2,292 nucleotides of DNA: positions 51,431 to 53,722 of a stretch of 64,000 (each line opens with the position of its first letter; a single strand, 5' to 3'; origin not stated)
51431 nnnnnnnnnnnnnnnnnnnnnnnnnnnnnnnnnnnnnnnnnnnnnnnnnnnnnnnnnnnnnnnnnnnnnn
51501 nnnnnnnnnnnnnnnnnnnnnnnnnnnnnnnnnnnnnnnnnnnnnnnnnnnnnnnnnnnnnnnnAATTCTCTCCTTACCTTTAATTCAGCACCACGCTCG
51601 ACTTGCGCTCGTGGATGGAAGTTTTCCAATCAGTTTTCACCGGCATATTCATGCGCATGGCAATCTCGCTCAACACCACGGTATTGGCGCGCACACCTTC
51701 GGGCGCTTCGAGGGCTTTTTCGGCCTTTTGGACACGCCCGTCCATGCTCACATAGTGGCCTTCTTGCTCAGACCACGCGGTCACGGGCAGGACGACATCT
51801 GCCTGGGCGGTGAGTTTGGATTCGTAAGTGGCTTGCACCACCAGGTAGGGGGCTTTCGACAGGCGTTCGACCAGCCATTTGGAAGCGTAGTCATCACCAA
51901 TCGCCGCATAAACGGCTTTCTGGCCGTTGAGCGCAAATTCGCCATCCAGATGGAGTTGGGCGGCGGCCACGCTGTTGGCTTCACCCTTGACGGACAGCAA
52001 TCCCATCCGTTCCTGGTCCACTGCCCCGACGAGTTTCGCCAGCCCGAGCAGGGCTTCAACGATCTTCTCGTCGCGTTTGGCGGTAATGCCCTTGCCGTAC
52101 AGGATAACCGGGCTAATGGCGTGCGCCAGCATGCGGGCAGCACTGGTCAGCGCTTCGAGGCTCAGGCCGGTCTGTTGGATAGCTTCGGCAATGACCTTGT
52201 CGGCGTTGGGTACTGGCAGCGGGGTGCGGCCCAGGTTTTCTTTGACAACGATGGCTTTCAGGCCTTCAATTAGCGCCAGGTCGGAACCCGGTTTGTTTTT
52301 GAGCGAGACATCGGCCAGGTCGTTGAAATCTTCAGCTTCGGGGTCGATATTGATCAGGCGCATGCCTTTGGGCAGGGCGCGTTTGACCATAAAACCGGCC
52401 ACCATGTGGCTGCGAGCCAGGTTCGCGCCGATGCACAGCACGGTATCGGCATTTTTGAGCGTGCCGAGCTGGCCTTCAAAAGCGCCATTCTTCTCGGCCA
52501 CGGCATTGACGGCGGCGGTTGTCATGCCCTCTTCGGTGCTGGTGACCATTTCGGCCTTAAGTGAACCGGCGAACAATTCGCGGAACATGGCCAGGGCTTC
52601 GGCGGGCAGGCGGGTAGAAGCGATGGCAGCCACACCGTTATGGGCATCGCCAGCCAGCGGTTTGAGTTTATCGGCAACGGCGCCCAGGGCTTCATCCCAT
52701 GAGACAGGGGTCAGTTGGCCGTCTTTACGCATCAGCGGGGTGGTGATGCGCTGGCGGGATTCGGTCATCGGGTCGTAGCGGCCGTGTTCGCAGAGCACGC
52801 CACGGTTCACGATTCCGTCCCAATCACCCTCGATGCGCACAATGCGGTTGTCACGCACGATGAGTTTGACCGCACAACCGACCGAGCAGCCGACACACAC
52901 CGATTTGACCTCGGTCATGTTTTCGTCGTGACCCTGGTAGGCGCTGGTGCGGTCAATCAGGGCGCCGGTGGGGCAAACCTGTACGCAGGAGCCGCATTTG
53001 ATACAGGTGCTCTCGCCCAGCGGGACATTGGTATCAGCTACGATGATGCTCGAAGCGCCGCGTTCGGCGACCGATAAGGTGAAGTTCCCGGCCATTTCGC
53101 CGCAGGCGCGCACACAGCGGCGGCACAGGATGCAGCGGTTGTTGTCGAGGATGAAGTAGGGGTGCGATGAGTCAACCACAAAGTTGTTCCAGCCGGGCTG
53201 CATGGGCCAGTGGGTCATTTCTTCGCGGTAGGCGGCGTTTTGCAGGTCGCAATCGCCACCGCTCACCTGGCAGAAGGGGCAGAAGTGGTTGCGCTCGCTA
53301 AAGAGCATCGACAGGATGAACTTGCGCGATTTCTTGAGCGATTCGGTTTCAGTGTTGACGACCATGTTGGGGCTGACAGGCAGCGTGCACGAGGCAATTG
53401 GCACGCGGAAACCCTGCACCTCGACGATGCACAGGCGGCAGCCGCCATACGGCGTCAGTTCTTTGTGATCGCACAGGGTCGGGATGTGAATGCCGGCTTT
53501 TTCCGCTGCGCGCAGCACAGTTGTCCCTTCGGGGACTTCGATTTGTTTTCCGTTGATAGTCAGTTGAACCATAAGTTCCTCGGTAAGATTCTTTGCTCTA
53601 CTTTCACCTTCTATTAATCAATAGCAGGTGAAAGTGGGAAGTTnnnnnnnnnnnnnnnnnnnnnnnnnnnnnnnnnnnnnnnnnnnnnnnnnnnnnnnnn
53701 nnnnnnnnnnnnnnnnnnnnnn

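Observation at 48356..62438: FeFe-hydrogenase-style sensor/flavoprotein cassette wired to a NiFe hydrogenase: two different NuoE/NuoF pairs, no HydA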

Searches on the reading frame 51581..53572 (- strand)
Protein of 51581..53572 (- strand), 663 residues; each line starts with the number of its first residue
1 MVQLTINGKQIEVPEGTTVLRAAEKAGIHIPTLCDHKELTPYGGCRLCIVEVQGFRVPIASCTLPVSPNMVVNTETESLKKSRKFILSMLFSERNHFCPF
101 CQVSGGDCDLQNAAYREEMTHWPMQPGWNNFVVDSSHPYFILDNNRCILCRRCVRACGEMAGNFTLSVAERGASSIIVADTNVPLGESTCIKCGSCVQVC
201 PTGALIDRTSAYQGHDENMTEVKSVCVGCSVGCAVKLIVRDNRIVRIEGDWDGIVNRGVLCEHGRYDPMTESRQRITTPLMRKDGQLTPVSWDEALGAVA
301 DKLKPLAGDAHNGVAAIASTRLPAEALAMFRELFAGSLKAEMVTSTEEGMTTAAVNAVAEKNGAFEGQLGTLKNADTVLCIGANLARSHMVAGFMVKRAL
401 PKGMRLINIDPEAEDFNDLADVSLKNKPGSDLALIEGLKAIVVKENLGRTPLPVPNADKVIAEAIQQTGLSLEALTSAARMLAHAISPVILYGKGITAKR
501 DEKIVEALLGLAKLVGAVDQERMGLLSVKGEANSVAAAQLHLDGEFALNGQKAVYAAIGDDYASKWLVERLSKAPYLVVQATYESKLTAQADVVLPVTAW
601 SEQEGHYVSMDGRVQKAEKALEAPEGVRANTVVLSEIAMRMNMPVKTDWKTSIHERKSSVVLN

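Call 4: search_protein_families(library=pfam, proteins=[window:51581-53572:-])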
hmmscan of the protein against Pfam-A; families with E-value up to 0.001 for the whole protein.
window:51581-53572:- (663 aa): 15 families
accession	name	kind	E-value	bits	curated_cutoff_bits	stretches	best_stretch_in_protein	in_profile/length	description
PF00384.28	Molybdopterin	-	3.3e-46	158.4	24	1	275-638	1-351/353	Molybdopterin oxidoreductase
PF13510.11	Fer2_4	-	4.4e-22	78.4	22.8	1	1-76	3-81/82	2Fe-2S iron-sulfur cluster binding domain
PF04879.21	Molybdop_Fe4S4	-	4e-14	52.7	22.7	1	219-265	1-47/55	Molybdopterin oxidoreductase Fe4S4 domain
PF22117.2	Fer4_Nqo3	-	1.8e-09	38.1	27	1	142-205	6-66/67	NADH-quinone oxidoreductase subunit 3, ferredoxin-like domain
PF00111.32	Fer2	-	2.5e-09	37.4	21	1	5-54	2-49/77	2Fe-2S iron-sulfur cluster binding domain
PF10588.14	NADH-G_4Fe-4S_3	-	3.2e-09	36.6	27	1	83-121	1-38/40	NADH-ubiquinone oxidoreductase-G iron-sulfur binding region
PF12838.12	Fer4_7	-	1.3e-08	35.6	27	1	146-204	1-52/52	4Fe-4S dicluster domain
PF13237.11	Fer4_10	-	1.3e-08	35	25.5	2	141-201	3-53/53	4Fe-4S dicluster domain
PF00037.32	Fer4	-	7.2e-08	32.4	21.1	1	187-205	5-23/24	4Fe-4S binding domain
PF13187.11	Fer4_9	-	3.7e-07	30.5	27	1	146-204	1-51/52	4Fe-4S dicluster domain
PF00205.28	TPP_enzyme_M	-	3e-06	27.4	30.4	0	371-420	74-120/137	Thiamine pyrophosphate enzyme, central domain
PF14697.11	Fer4_21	-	1.7e-05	25.3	35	1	187-232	5-47/59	4Fe-4S dicluster domain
PF12837.12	Fer4_6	-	3.5e-05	24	25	1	188-205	7-24/24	4Fe-4S binding domain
PF12797.12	Fer4_2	-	0.00016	21.8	24.5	0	188-202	8-22/22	4Fe-4S binding domain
PF13484.11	Fer4_16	-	0.00052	21.2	30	0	189-208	1-20/66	4Fe-4S double cluster binding domain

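Call 5: search_protein_families(library=ncbifam, proteins=[window:51581-53572:-])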
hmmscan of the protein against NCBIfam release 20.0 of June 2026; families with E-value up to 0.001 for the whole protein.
window:51581-53572:- (663 aa): 40 families (the best 25 are shown)
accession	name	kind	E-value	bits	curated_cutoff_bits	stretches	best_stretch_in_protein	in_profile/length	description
TIGR01973.1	NuoG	equivalog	8.2e-102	341.9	470.05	1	4-636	1-605/606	NADH-quinone oxidoreductase subunit NuoG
NF005895.0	PRK07860.1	equivalog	1.5e-75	254.7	802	2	1-438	17-455/811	NADH-quinone oxidoreductase subunit G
NF005745.0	PRK07569.1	equivalog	9.8e-69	231.3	333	1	2-221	4-223/238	bidirectional hydrogenase complex protein HoxU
TIGR01591.1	Fdh-alpha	equivalog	2.5e-57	194.4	666.25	2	225-573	2-366/672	formate dehydrogenase subunit alpha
NF040763.1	FeFe_hydrog_A6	exception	7.9e-57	192.9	765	1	2-227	1-227/571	NADH-dependent [FeFe] hydrogenase, group A6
NF006305.0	PRK08493.1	equivalog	5.5e-43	147.1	591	1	1-245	1-261/819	NADH-quinone oxidoreductase subunit G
NF047855.1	AssmNtatRedNasC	equivalog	5.2e-35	120.9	1100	2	213-535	12-353/708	assimilatory nitrate reductase catalytic subunit NasC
NF040762.1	Hydr_FeFe_Clost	exception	9.6e-35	120.2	900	1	3-211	2-210/572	ferredoxin hydrogenase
NF041323.1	Nitr_red_NasA_Halo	equivalog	2.2e-33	115.7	1000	2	229-537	3-323/673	assimilatory nitrate reductase NasA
NF010055.0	PRK13532.1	equivalog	2.1e-27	95.7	904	2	213-445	34-279/830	nitrate reductase catalytic subunit NapA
TIGR01706.1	NAPA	equivalog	2.9e-24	85.4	930.55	2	213-446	33-280/830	periplasmic nitrate reductase subunit alpha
NF041513.1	formate_DH_Act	exception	1.9e-21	75.7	1400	1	220-448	41-286/1067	formate dehydrogenase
TIGR01553.1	formate-DH-alph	equivalog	5.5e-21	74.1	814.2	1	220-446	43-293/1009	formate dehydrogenase-N subunit alpha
NF009454.0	PRK12814.1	equivalog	2.3e-20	72.5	916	1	2-98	4-100/657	putative NADPH-dependent glutamate synthase small subunit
NF012032.0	PRK15488.1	equivalog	1.4e-17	63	694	1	193-447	16-271/759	thiosulfate reductase PhsA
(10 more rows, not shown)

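Call 7: search_solved_structures(query=window:51581-53572:-)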
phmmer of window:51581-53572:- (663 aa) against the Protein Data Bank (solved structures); distinct sequences matched with E-value up to 0.001: 115 (the best 60 are shown).
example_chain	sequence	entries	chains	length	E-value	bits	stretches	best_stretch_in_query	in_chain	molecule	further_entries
7t2r_A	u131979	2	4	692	2.9e-91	309.8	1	2-644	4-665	NiFe hydrogenase subunit A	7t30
9wxb_B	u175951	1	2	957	1.8e-70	241.1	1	2-538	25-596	Formate dehydrogenase alpha subunit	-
6tg9_A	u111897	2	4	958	1.8e-68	234.5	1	2-537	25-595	Formate dehydrogenase subunit alpha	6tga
7vw6_A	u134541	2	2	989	1.1e-67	231.9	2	5-538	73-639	Formate dehydrogenase | Tungsten-containing formate dehydrogenase alpha subunit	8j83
7e5z_A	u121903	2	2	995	1.2e-67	231.9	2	5-538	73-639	Formate dehydrogenase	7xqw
8e9g_G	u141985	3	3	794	3.9e-60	207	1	1-438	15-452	NADH-quinone oxidoreductase subunit G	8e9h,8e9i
9bov_A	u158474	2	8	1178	2.1e-59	204.6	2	135-635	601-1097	Molybdopterin oxidoreductase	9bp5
8oh5_C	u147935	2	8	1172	3.3e-58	200.6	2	135-639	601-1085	Formate dehydrogenase-O, major subunit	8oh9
6gcs_A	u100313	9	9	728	3.5e-58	200.6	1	2-422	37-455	75-KDA PROTEIN (NUAM) | Subunit NUAM of NADH:Ubiquinone Oxidoreductase (Complex I) | NADH-ubiquinone oxidoreductase 78 kDa subunit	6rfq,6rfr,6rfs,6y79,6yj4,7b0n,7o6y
8rqz_C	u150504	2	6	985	4.3e-58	200.3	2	4-209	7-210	Probable oxidoreductase YjgC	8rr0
9gzq_A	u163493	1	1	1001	4.5e-58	200.2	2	4-209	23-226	Probable oxidoreductase YjgC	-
7zm7_A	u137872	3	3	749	7e-56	192.9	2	2-393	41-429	NADH-ubiquinone oxidoreductase-like protein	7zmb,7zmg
9f5x_C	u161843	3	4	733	8e-56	192.8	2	3-384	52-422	NADH:ubiquinone oxidoreductase 78 kDa subunit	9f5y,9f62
9iho_G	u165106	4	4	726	2.8e-55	191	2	2-398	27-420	NUAM (75 kDa) subunit of mitochondrial NADH:ubiquinone oxidoreductase (Complex I)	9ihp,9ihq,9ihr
7arc_G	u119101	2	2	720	3.7e-55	190.6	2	3-396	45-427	75 kDa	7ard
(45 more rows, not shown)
